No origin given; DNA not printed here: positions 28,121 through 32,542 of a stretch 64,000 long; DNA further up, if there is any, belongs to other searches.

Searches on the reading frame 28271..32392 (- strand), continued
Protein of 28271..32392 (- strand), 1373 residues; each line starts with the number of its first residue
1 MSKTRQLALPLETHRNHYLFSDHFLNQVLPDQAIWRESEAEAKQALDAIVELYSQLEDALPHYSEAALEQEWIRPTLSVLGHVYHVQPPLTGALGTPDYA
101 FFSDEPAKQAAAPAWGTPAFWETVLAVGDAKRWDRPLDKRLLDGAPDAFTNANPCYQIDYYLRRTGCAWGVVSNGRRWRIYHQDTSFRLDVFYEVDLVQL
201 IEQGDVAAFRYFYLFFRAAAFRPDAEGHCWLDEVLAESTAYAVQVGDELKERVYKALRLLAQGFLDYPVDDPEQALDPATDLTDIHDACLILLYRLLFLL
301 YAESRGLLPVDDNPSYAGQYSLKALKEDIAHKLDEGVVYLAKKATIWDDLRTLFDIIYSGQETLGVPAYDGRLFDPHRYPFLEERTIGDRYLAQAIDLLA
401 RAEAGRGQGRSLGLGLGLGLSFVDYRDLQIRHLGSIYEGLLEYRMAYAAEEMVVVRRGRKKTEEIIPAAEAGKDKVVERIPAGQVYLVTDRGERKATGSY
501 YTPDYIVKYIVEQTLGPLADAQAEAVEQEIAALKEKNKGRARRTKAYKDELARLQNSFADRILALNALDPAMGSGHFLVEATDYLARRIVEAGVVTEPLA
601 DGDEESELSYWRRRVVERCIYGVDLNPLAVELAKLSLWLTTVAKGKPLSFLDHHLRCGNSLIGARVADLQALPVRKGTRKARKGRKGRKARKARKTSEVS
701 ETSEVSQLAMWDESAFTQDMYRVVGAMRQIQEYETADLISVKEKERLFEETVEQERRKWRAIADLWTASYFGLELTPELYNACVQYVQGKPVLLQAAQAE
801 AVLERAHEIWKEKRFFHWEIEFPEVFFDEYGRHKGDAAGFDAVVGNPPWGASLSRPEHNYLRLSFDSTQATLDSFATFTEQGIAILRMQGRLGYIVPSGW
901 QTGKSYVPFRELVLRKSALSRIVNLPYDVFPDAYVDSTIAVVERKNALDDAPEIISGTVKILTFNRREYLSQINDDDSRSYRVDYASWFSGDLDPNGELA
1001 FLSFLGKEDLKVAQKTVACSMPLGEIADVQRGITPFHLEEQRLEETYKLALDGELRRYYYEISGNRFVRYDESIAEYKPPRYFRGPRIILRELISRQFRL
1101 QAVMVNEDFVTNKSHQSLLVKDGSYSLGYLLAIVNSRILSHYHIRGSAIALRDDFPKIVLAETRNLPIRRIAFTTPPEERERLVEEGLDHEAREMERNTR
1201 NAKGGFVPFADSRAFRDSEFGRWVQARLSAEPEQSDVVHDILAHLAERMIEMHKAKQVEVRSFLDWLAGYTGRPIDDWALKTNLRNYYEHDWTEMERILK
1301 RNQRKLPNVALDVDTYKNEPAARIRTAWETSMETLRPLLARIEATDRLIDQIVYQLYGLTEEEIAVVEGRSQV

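Call 41: search_protein_families(library=pfam, alignment_id=A1, max_evalue=0.00001)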
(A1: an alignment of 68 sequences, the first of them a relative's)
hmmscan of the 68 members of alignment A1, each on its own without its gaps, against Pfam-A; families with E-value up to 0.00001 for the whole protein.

A. member 1, L033:6635-7441:+ (268 aa): 1 family
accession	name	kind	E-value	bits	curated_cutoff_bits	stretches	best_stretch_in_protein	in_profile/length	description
PF02361.21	CbiQ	-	8e-24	84.9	25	1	12-232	3-210/216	Cobalt transport protein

B. families by the number of members that match (of 68 scanned): 40 families (the first 25 are shown)
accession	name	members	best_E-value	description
PF19620.4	DUF6125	3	1.1e-87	Family of unknown function (DUF6125)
PF13175.12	AAA_15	3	1.1e-22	AAA ATPase domain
PF13304.12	AAA_21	3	3e-22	AAA domain, putative AbiEii toxin, Type IV TA system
PF02463.25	SMC_N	3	1.9e-07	RecF/RecN/SMC N terminal domain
PF11536.14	DUF3226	2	2e-62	Protein of unknown function (DUF3226)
PF00005.33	ABC_tran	2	1.1e-32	ABC transporter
PF01208.23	URO-D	2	2.1e-12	Uroporphyrinogen decarboxylase (URO-D)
PF01850.27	PIN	2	2.9e-12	PIN domain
PF13476.12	AAA_23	2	9.8e-07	AAA domain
PF00202.27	Aminotran_3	1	1e-130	Aminotransferase class-III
PF01425.27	Amidase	1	7e-73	Amidase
PF01266.30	DAO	1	2.4e-52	FAD dependent oxidoreductase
PF00069.31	Pkinase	1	1.4e-51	Protein kinase domain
PF00484.24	Pro_CA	1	5.3e-48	Carbonic anhydrase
PF10092.14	DUF2330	1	2.2e-46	Uncharacterized protein conserved in bacteria (DUF2330)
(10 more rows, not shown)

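Call 43: search_protein_families(library=padloc, proteins=[L045:3230-4345:+, L045:4347-5015:+, L048:6110-7183:+, L050:5004-6029:+, L046:6762-7922:+, L109:19-1047:+, L036:4274-5383:+, L036:5380-6216:+, L047:1058-2434:+, L040:6654-7685:+], max_evalue=0.00001)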
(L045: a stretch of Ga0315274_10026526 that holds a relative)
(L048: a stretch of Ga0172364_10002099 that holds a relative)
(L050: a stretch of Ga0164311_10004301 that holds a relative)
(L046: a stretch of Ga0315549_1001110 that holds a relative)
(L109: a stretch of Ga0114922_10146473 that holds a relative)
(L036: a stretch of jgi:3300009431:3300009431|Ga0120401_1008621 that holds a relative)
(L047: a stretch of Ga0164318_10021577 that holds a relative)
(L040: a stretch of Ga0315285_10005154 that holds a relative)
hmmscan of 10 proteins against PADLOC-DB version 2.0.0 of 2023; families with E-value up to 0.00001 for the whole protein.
L045:3230-4345:+ (371 aa): 69 families (the best 25 are shown)
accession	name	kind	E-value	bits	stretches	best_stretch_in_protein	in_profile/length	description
PDLC04611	PDC-M38A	-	3.1e-87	291.6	1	6-371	2-383/383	-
PDLC02336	AbiLi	-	4.2e-47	159.3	2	247-371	214-340/340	AbiLi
PDLC04610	PDC-M38A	-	9.8e-40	134.9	2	204-371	193-362/362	-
PDLC04608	PDC-M38A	-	8.4e-35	119.1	2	253-329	243-319/367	-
PDLC04607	PDC-M38A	-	7.3e-32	108.5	2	238-360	580-702/715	-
PDLC02980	AriA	-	1.7e-24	85.4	1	251-322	227-299/304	-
PDLC04609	PDC-M38A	-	4e-23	80.2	2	246-337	240-331/371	-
PDLC02979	AriA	-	1.4e-21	75.8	2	246-323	290-370/373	-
PDLC03878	NsnB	-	5.9e-16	57.2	1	255-336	210-291/345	-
PDLC04168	GajA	-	2.2e-14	51.1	1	249-326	244-322/570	-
PDLC04393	PDC-M07A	-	3.5e-14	50.6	1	258-322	284-349/435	-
PDLC04391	PDC-M07A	-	1.2e-13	48.9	1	255-322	277-345/412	-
PDLC04389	PDC-M07A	-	1.4e-13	48.7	1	253-322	283-367/443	-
PDLC04392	PDC-M07A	-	3.6e-13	47.3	1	253-322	277-347/432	-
PDLC02981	AriAB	-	4.4e-13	46.8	1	5-52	2-49/694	-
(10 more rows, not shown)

L045:4347-5015:+ (222 aa): 2 families
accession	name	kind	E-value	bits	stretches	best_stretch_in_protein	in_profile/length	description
PDLC04624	PDC-M38B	-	5.7e-44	148.4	1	4-218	13-218/220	-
PDLC04623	PDC-M38B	-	3.5e-35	119.7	1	4-218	3-218/219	-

L048:6110-7183:+ (357 aa): 0 families

L050:5004-6029:+ (341 aa): 0 families

L046:6762-7922:+ (386 aa): 0 families

L109:19-1047:+ (342 aa): 0 families

L036:4274-5383:+ (369 aa): 89 families (the best 25 are shown)
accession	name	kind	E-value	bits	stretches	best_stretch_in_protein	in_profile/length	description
PDLC02981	AriAB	-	1e-26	91.8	1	250-352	272-379/694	-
PDLC02980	AriA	-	8.8e-25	86.3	2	240-350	175-303/304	-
PDLC00289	PtuA1|PtuA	-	3.7e-21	73.7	2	204-349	146-291/404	AAA ATPase domain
PDLC02335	AbiLi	-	4.2e-20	70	1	6-351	44-242/326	AbiLi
PDLC00271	PtuA1|PtuA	-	3.8e-19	67.6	2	236-355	207-327/421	AAA ATPase domain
PDLC04244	PDC-M01A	-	3.9e-19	66.8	1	276-361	318-402/482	-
PDLC04235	PDC-M01A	-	4.6e-19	66.7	1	279-349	345-415/510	-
PDLC00265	PtuA1|PtuA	-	2.1e-18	64.7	1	270-345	292-367/479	AAA ATPase domain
PDLC02979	AriA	-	2.4e-17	61.8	1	244-348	282-371/373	-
PDLC04135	mad3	-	1.9e-16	58.6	1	227-349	202-326/374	mads_3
PDLC00278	PtuA1|PtuA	-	1.9e-16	58.4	1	229-351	204-332/436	AAA ATPase domain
PDLC00299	PtuA1|PtuA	-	5.3e-16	56.7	2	244-348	304-419/535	AAA ATPase domain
PDLC04236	PDC-M01A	-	1e-15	55.7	1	280-352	225-297/388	-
PDLC00282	PtuA1|PtuA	-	4.1e-15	53.6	1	279-352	355-428/520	AAA ATPase domain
PDLC02913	ATPase_I-A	-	5.8e-15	53.4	1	245-349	299-406/508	-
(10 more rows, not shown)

L036:5380-6216:+ (278 aa): 1 family
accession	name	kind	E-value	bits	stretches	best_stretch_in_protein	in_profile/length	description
PDLC02983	AriB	-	2.2e-12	45.6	1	18-229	2-224/236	-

L047:1058-2434:+ (458 aa): 0 families

L040:6654-7685:+ (343 aa): 0 families
